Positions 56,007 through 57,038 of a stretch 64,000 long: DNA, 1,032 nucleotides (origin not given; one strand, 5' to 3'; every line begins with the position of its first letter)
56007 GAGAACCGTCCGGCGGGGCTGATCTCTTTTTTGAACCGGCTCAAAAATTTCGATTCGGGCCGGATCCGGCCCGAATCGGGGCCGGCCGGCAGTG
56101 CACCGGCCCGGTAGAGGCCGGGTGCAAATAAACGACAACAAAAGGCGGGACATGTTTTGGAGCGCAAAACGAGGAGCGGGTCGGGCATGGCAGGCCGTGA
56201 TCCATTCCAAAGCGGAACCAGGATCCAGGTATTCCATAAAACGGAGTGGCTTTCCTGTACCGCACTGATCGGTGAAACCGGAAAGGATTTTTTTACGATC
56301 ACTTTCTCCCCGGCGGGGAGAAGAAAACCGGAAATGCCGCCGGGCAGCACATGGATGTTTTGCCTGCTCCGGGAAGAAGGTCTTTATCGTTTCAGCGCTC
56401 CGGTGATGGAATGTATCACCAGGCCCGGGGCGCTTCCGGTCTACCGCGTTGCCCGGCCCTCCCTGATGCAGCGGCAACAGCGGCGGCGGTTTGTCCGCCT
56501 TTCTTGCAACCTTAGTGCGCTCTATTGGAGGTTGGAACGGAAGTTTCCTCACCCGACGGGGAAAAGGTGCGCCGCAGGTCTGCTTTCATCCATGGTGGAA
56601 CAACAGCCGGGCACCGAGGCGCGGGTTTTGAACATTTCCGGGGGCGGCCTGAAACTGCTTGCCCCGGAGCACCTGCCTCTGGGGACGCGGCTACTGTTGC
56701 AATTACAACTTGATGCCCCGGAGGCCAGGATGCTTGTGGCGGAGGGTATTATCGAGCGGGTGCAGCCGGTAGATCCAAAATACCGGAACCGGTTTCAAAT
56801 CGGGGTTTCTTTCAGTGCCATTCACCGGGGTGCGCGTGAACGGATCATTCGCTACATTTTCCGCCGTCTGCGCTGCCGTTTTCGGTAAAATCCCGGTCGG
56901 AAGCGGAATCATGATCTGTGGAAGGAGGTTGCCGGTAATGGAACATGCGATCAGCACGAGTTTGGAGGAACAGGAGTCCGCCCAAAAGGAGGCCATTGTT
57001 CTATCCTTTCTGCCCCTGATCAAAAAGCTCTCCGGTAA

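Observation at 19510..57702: Complete c-di-GMP circuit embedded in the motility regulon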

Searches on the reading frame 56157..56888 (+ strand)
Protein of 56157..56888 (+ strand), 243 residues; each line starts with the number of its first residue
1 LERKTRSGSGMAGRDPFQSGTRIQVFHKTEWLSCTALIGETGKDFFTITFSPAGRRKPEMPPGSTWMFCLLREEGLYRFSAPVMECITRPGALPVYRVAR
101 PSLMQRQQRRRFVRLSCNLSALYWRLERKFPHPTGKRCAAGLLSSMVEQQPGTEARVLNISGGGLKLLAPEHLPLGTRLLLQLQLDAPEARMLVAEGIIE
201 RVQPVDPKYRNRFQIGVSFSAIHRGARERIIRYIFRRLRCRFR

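Call 3: search_protein_families(library=pfam, proteins=[window:56157-56888:+])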
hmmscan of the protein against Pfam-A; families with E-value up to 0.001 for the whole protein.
window:56157-56888:+ (243 aa): 1 family
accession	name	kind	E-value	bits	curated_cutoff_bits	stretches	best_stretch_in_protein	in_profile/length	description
PF07238.19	PilZ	-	3.1e-09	37.5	22.5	1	149-236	19-102/102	PilZ domain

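Call 10: search_protein_families(library=pfam, proteins=[window:56187-56888:+], max_evalue=10)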
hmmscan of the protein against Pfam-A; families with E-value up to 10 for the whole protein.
window:56187-56888:+ (233 aa): 3 families
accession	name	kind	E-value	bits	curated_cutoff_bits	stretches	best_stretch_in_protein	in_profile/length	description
PF07238.19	PilZ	-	2.8e-09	37.7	22.5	1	139-226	19-102/102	PilZ domain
PF12945.12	PilZNR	-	0.053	14.1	23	1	10-89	3-83/85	Flagellar protein YcgR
PF01440.21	Gemini_AL2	-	0.15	12.9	26.8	1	82-122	8-49/128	Geminivirus AL2 protein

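Call 11: search_solved_structures(query=window:56187-56888:+, max_evalue=10, show_alignments=3)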
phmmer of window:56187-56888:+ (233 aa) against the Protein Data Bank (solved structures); distinct sequences matched with E-value up to 10: 2.
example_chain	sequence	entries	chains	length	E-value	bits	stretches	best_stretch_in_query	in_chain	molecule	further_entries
7lkq_B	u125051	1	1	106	0.29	14.1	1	129-211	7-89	Type IV fimbriae assembly protein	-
3cnr_A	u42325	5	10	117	0.37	13.7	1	129-211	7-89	Type IV fimbriae assembly protein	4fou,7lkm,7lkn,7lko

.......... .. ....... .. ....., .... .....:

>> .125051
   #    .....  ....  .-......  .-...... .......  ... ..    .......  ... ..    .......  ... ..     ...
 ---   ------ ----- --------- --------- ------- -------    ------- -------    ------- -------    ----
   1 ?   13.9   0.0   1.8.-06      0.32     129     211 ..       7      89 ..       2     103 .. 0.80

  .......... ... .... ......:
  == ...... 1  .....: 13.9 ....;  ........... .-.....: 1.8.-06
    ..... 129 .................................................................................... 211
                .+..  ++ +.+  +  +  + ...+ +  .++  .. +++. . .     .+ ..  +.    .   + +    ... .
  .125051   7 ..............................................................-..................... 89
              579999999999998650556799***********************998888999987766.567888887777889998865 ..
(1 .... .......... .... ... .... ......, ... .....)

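Call 17: find_homologous_proteins(query=window:56187-56888:+, max_evalue=0.001)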
Query window:56187-56888:+ (233 aa): 6 proteins with E <= 0.001 among 523 candidates.
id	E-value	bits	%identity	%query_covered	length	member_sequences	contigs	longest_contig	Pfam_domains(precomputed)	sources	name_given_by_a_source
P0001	1.3e-153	527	100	100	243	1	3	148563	PF07238.20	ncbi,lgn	-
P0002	8.3e-92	325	67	100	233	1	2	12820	PF07238.20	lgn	-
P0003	9.3e-12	63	30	72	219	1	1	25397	PF07238.20,PF12945.13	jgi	-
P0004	2.4e-11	62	30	72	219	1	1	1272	PF07238.20,PF12945.13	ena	-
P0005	4.6e-11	61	30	72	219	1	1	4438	PF07238.20,PF12945.13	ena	-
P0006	2.8e-10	58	30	72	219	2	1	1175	PF07238.20,PF12945.13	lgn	-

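Call 19: find_encoding_contigs(protein=P0001, flank=10000, max_places=4)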
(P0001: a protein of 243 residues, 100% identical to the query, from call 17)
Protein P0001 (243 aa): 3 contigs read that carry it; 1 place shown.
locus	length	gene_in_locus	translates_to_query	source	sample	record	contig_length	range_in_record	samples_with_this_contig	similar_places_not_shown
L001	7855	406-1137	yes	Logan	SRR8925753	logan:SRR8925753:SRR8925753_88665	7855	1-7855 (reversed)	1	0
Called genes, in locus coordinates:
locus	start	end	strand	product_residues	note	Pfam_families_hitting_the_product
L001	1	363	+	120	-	?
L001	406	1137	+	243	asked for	PF07238:PilZ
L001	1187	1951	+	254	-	PF04542:Sigma70_r2, PF04539:Sigma70_r3 (faint), PF08281:Sigma70_r4_2, PF04545:Sigma70_r4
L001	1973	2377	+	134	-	-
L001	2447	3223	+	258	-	PF22692:LlgE_F_G_D1, PF06429:Flg_bbr_C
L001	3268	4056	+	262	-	PF00460:Flg_bb_rod (weak), PF22692:LlgE_F_G_D1, PF06429:Flg_bbr_C (weak)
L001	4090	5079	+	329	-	PF02154:FliM, PF01052:FliMN_C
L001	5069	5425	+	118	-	PF28396:SepQ_C (weak), PF01052:FliMN_C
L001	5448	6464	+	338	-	PF04509:CheC (weak), PF28396:SepQ_C (weak), PF01052:FliMN_C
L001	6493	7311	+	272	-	PF17033:Peptidase_M99 (weak), PF24827:AstE_AspA_cat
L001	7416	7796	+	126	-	PF00216:Bac_DNA_binding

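Call 20: find_related_loci(query=A1, collection=genome_contigs, flank=6000)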
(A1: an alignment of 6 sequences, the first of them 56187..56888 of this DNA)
Query A1 (233 aa) in genome_contigs; peptide patterns used: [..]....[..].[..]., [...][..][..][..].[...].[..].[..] (x = any residue, [..] = any of these).
84 stretches matched a pattern; 33 encode a relative of the query (tblastn E <= 1e-3); 33 distinct loci.
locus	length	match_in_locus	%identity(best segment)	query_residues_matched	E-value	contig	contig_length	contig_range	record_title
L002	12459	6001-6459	27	64-231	1e-16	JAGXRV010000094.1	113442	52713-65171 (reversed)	MAG: Clostridium sp. isolate CROMO_A_128 c_000000988873, whole genome shotgun sequence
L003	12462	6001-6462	29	63-231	1e-15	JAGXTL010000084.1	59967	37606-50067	MAG: Dethiobacter sp. isolate CROMO_SB3 c_000000011952, whole genome shotgun sequence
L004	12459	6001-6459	27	64-231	2e-15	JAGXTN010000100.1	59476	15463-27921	MAG: Dethiobacter sp. isolate CROMO_SB6 c_000000001044, whole genome shotgun sequence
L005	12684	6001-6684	26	2-231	3e-15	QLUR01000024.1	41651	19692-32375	MAG: Bacillota bacterium isolate HKB214 DDT21_24, whole genome shotgun sequence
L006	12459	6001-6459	29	64-231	4e-15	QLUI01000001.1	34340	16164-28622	MAG: Bacillota bacterium isolate GPS1B09 DDT30_1, whole genome shotgun sequence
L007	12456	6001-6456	29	63-231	3e-14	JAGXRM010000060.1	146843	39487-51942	MAG: Clostridiales bacterium isolate CROMO_A_104 c_000001130595, whole genome shotgun sequence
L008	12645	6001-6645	25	1-231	1e-13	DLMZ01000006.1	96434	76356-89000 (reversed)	MAG TPA_asm: Firmicutes bacterium UBA7523 UBA7523_contig_238, whole genome shotgun sequence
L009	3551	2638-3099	28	62-233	3e-13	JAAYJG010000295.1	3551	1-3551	MAG: Ruminiclostridium sp. isolate AS10tlH2TH_247 173925_AS10, whole genome shotgun sequence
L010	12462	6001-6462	29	62-233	3e-13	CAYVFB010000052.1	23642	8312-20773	MAG TPA_asm: uncultured Ruminiclostridium sp. isolate SRP192927_co6_391 genome assembly, contig: NODE_4394_length_23642_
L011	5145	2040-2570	32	53-225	8e-13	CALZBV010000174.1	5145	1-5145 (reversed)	MAG: uncultured Clostridia bacterium isolate SRR14474043_bin.25_metaWRAP_v1.3_MAG genome assembly, contig: ERZ9423908.55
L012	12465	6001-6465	29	59-229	3e-12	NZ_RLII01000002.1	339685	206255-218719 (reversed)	Acetivibrio mesophilus strain N2K1 seq2, whole genome shotgun sequence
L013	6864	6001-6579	32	50-233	9e-12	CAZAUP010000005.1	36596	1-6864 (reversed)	MAG TPA_asm: uncultured Lachnospiraceae bacterium isolate SRP225648_co1_183 genome assembly, contig: NODE_2214_length_36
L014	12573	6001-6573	27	50-231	1e-11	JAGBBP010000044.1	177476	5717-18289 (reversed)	MAG: Lachnospiraceae bacterium isolate RGIG8970 Water_deer_Rectum-2__c528425, whole genome shotgun sequence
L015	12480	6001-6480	27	52-229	2e-11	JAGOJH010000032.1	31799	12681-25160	MAG: Thermoclostridium sp. isolate Go_SlDig_bin_309 Go_SlDig_3776_length_31799_cov_6.490244, whole genome shotgun sequen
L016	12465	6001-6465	33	54-225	4e-11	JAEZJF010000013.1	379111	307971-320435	MAG: Bacillota bacterium isolate OH_CDB_227 k127_2588631, whole genome shotgun sequence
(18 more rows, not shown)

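Call 27: find_homologous_proteins(query=A1, max_evalue=0.00001)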
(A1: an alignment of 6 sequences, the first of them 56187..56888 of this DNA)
Query A1 (6 sequences) (233 aa, profile of the alignment): 623 proteins with E <= 0.00001 among 6719 candidates; the best 120 are listed.
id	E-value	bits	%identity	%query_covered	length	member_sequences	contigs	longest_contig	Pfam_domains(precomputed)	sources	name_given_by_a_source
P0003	5.3e-118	410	30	72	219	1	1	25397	PF07238.20,PF12945.13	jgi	-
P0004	7.3e-118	410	30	72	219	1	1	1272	PF07238.20,PF12945.13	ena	-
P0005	8.0e-118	410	30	72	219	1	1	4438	PF07238.20,PF12945.13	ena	-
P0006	1.6e-115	402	30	72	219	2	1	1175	PF07238.20,PF12945.13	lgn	-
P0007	8.1e-108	377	29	73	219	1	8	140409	PF07238.20,PF12945.13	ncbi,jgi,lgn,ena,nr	ncbi:MAG: PilZ domain-containing protein [Dethiobacter sp.]|jgi:c-di-GMP-binding flagellar brake pro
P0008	1.2e-105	370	29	72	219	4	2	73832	PF07238.20,PF12945.13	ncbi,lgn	ncbi:MAG: flagellar brake protein [Dethiobacter sp.]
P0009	2.7e-104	365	29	72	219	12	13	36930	PF07238.20,PF12945.13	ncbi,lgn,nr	ncbi:MAG: PilZ domain-containing protein [Firmicutes bacterium]|nr:PilZ domain-containing protein [B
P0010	3.4e-103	362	27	72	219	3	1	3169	PF07238.20,PF12945.13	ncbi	-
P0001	7.5e-103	361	100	100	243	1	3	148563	PF07238.20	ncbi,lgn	-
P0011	5.4e-102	358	29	72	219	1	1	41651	PF07238.20,PF12945.13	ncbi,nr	ncbi:MAG: Flagellar brake protein YcgR [Syntrophomonadaceae bacterium]|nr:Flagellar brake protein Yc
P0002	8.3e-102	357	67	100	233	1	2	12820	PF07238.20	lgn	-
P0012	1.8e-91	323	29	72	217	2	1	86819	PF07238.20,PF12945.13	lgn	-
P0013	3.0e-91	323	29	72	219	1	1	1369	PF07238.20,PF12945.13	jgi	-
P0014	8.4e-68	246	28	73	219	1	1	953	PF07238.20,PF12945.13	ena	-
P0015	4.6e-65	237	25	88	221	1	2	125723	PF07238.20,PF12945.13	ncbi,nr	ncbi:MAG: PilZ domain-containing protein [Bacillota bacterium]|nr:PilZ domain-containing protein [Ba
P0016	1.8e-64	235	27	88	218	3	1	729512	PF07238.20,PF12945.13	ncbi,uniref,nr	ncbi:flagellar brake protein [Dethiobacter alkaliphilus]|uniref:flagellar brake protein n=1 Tax=Deth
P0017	2.0e-64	235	29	73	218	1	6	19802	PF07238.20,PF12945.13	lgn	-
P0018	5.0e-64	234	25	94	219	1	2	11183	PF07238.20,PF12945.13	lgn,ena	-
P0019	6.6e-64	233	30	95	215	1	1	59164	PF07238.20,PF12945.13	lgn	-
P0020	7.2e-60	220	23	94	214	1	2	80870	PF07238.20,PF12945.13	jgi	jgi:c-di-GMP-binding flagellar brake protein YcgR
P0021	1.4e-59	219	30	94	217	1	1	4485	PF07238.20,PF12945.13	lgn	-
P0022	1.5e-56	209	29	73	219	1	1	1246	PF07238.20,PF12945.13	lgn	-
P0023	1.1e-55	207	33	62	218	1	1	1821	PF07238.20,PF12945.13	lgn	-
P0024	6.7e-49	184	24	95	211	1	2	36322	PF07238.20,PF12945.13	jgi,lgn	jgi:c-di-GMP-binding flagellar brake protein YcgR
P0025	1.4e-47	180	29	77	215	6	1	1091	PF07238.20,PF12945.13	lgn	-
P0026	4.1e-47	178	33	97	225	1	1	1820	PF07238.20,PF12945.13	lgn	-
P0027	5.5e-41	158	33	99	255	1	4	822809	PF07238.20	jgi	jgi:c-di-GMP-binding flagellar brake protein YcgR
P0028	3.8e-40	156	32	95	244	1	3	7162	PF07238.20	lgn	-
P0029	9.0e-40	154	31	96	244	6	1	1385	PF07238.20,PF12945.13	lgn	-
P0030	1.0e-37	148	31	94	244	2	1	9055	PF07238.20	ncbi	-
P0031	1.1e-37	148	30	95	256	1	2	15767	PF07238.20,PF12945.13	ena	-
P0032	1.2e-37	147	33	98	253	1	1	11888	PF07238.20,PF12945.13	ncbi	-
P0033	1.9e-37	147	32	96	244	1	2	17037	PF07238.20,PF12945.13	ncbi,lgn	ncbi:MAG: flagellar brake protein [Bacillota bacterium]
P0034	2.1e-37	147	28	97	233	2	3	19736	PF07238.20,PF12945.13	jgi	-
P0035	7.2e-37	145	30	98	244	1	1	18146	PF07238.20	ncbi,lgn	-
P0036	7.7e-37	145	30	97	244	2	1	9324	PF07238.20,PF12945.13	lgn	-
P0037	1.2e-35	141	34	62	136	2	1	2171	PF07238.20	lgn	-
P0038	1.4e-35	141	31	98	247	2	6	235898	PF07238.20,PF12945.13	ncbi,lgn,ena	-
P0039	4.3e-35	139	26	91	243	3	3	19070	PF07238.20,PF12945.13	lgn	-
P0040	5.2e-35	139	26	100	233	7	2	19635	PF07238.20,PF12945.13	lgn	-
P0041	1.4e-34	137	33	94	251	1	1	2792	PF07238.20,PF12945.13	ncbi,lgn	-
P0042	2.4e-33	133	22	97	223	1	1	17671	PF07238.20,PF12945.13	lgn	-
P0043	1.1e-31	128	23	97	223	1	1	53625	PF07238.20,PF12945.13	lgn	-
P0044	1.5e-31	128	27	96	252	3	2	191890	PF07238.20,PF12945.13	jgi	jgi:c-di-GMP-binding flagellar brake protein YcgR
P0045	6.4e-31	125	28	100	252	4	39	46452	PF07238.20,PF12945.13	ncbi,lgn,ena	ncbi:MAG: PilZ domain-containing protein [Dethiobacteria bacterium]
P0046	4.9e-30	123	24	99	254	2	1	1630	PF07238.20,PF12945.13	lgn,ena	-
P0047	6.3e-30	122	23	97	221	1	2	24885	PF07238.20,PF12945.13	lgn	-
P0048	8.8e-30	122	28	99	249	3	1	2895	PF07238.20,PF12945.13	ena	-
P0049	1.2e-29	121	23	97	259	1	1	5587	PF07238.20,PF12945.13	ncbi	-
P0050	2.1e-29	121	23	96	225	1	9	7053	PF07238.20,PF12945.13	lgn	-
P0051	2.8e-29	120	22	97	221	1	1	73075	PF07238.20,PF12945.13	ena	-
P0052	4.1e-29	120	28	97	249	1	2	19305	PF07238.20,PF12945.13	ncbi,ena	-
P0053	9.3e-29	118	23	94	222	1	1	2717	PF07238.20,PF12945.13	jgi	jgi:c-di-GMP-binding flagellar brake protein YcgR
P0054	3.6e-28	116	26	99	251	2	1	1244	PF07238.20,PF12945.13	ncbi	-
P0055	8.9e-28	115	19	97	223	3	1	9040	PF07238.20,PF12945.13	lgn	-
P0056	1.3e-27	115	29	99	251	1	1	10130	PF07238.20,PF12945.13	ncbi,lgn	-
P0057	8.6e-27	112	31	76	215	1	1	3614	PF07238.20,PF12945.13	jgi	jgi:c-di-GMP-binding flagellar brake protein YcgR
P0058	3.2e-26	110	25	97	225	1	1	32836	PF07238.20,PF12945.13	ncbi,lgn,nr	ncbi:MAG: PilZ domain-containing protein [Peptococcaceae bacterium]|nr:PilZ domain-containing protei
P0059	3.9e-25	107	26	98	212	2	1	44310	PF07238.20,PF12945.13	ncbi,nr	ncbi:MAG: flagellar protein [Clostridiaceae bacterium]|nr:flagellar protein [Clostridiaceae bacteriu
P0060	2.6e-24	104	27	60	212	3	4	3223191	PF07238.20,PF12945.13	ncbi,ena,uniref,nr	ncbi:flagellar brake domain-containing protein [Clostridium sp. JN-9]|uniref:flagellar brake protein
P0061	2.9e-23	100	27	71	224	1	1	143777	PF07238.20,PF12945.13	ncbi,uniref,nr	ncbi:flagellar brake protein [Clostridium aciditolerans]|uniref:Flagellar brake domain-containing pr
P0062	1.2e-22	98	27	71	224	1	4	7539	PF07238.20,PF12945.13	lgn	-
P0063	2.0e-22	98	27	70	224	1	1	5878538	PF07238.20,PF12945.13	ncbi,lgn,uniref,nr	ncbi:flagellar brake domain-containing protein [Clostridium sp. OS1-26]|uniref:flagellar brake prote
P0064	7.1e-22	96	27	88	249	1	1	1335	PF07238.20,PF12945.13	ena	-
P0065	2.6e-21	94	25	76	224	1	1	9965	PF07238.20,PF12945.13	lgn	-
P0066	2.6e-21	94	24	77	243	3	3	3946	PF07238.20,PF12945.13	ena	-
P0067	6.0e-21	93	25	88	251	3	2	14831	PF07238.20,PF12945.13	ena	-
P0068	6.4e-21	93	24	85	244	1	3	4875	PF07238.20,PF12945.13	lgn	-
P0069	8.0e-21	92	26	76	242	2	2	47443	PF07238.20,PF12945.13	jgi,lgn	-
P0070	9.3e-21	92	28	77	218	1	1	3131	PF07238.20,PF12945.13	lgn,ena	-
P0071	1.3e-20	92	30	61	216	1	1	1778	PF07238.20,PF12945.13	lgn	-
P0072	2.1e-20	91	27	75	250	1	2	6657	PF07238.20,PF12945.13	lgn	-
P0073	2.1e-20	91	27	75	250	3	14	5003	PF07238.20,PF12945.13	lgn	-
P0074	2.7e-20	91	24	77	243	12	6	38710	PF07238.20,PF12945.13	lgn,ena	-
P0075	2.8e-20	91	27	77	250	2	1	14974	PF07238.20,PF12945.13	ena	-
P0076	3.1e-20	91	27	75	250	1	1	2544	PF07238.20,PF12945.13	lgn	-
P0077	9.3e-20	89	26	77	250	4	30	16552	PF07238.20,PF12945.13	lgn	-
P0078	1.3e-19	89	23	98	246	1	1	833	PF07238.20,PF12945.13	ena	-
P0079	1.7e-19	88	26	72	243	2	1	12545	PF07238.20,PF12945.13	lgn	-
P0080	4.4e-19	87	28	74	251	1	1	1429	PF07238.20,PF12945.13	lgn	-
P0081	5.9e-19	86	27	77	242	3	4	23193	PF07238.20,PF12945.13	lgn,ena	-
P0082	6.8e-19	86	23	87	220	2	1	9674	PF07238.20,PF12945.13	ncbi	-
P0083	9.8e-19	86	27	75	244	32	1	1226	PF07238.20,PF12945.13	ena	-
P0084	9.9e-19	86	29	55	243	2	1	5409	PF07238.20,PF12945.13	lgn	-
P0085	1.0e-18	86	26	77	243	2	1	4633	PF07238.20,PF12945.13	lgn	-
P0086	1.1e-18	85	24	79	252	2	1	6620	PF07238.20,PF12945.13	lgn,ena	-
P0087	1.2e-18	85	30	77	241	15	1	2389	PF07238.20,PF12945.13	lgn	-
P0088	1.2e-18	85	25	77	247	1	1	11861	PF07238.20,PF12945.13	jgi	-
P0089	1.4e-18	85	24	76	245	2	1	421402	PF07238.20,PF12945.13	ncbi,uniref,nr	ncbi:flagellar brake protein [Anaerosacchariphilus polymeriproducens]|uniref:flagellar brake protein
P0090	1.5e-18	85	23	77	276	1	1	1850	PF07238.20,PF12945.13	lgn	-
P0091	1.5e-18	85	28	77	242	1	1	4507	PF07238.20,PF12945.13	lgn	-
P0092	1.6e-18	85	24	77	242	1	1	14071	PF07238.20,PF12945.13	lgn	-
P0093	1.9e-18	85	28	77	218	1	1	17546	PF07238.20,PF12945.13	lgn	-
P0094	2.0e-18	85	25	86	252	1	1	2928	PF07238.20,PF12945.13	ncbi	-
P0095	2.1e-18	85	28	95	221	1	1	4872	PF07238.20,PF12945.13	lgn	-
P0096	2.2e-18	85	27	77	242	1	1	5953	PF07238.20,PF12945.13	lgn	-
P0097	2.3e-18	84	24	77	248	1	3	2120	PF07238.20,PF12945.13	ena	-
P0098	2.8e-18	84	31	64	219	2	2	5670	PF07238.20,PF12945.13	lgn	-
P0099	3.0e-18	84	26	76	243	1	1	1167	PF07238.20,PF12945.13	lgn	-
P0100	3.5e-18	84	24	76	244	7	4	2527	PF07238.20,PF12945.13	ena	-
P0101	3.5e-18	84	25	76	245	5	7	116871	PF07238.20,PF12945.13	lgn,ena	-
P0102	3.6e-18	84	29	77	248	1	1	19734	PF07238.20,PF12945.13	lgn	-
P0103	4.2e-18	84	24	77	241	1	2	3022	PF07238.20,PF12945.13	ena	-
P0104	4.7e-18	83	29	77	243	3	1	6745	PF07238.20,PF12945.13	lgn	-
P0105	5.2e-18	83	27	77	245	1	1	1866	PF07238.20,PF12945.13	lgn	-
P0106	5.2e-18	83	26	78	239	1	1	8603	PF07238.20,PF12945.13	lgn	-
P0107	5.5e-18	83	24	77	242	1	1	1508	PF07238.20,PF12945.13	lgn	-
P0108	5.7e-18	83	28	77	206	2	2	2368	PF07238.20,PF12945.13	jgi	-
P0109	6.1e-18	83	21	98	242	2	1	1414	PF07238.20,PF12945.13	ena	-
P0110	6.4e-18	83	25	76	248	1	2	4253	PF07238.20,PF12945.13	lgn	-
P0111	6.8e-18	83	26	77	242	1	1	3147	PF07238.20,PF12945.13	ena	-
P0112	6.8e-18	83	26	79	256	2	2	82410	PF07238.20,PF12945.13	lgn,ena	-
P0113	7.4e-18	83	24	97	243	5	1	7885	PF07238.20,PF12945.13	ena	-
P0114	8.2e-18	83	25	83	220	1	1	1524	PF07238.20,PF12945.13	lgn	-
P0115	9.6e-18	82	24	77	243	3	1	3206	PF07238.20,PF12945.13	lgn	-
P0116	1.0e-17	82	28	77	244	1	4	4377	PF07238.20,PF12945.13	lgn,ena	-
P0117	1.1e-17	82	24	77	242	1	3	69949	PF07238.20,PF12945.13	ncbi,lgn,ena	-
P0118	1.1e-17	82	23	77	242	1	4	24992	PF07238.20,PF12945.13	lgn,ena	-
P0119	1.1e-17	82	26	77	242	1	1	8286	PF07238.20,PF12945.13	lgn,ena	-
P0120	1.1e-17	82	27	77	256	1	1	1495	PF07238.20,PF12945.13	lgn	-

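Call 31: search_protein_families(library=ncbifam, proteins=[window:56187-56888:+], max_evalue=0.01)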
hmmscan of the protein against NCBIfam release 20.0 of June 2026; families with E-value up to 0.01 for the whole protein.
window:56187-56888:+ (233 aa): 1 family
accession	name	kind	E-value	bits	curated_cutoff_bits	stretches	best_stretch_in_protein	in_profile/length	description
TIGR02266.1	gmx_TIGR02266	paralog_domain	2.7e-06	27.5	68.7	1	143-224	17-95/96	TIGR02266 family protein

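Call 36: predict_structure(alignment_id=A2)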
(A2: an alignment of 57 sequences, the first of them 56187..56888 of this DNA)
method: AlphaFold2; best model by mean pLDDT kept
length: 233 residues; sequences in the alignment: 57
mean_pLDDT: 89.6   pTM: 0.66
mean pLDDT of the five models: 89.6, 89.2, 89.0, 88.5, 87.7
residues with pLDDT >= 90: 153; 70-90: 66; 50-70: 12; < 50: 2
segments of 3 or more residues with pLDDT < 50: none
pLDDT, mean of each block of 10 residues (from residue 1): 79 89 92 97 82 96 89 97 96 89 91 87 64 86 97 96 96 85 93 87 95 89 92 80
secondary structure, 60 per line:
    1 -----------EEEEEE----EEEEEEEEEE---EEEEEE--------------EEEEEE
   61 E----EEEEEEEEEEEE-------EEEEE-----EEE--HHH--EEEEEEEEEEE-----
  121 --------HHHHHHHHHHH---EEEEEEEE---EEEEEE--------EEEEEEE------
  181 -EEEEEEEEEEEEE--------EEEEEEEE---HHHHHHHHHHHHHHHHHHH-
elements in order: E12-17 E22-31 E35-40 E55-61 E66-77 E85-89 E95-97 E105-115 H129-139 E143-150 E154-159 E168-174 E182-194 E203-210 H214-232
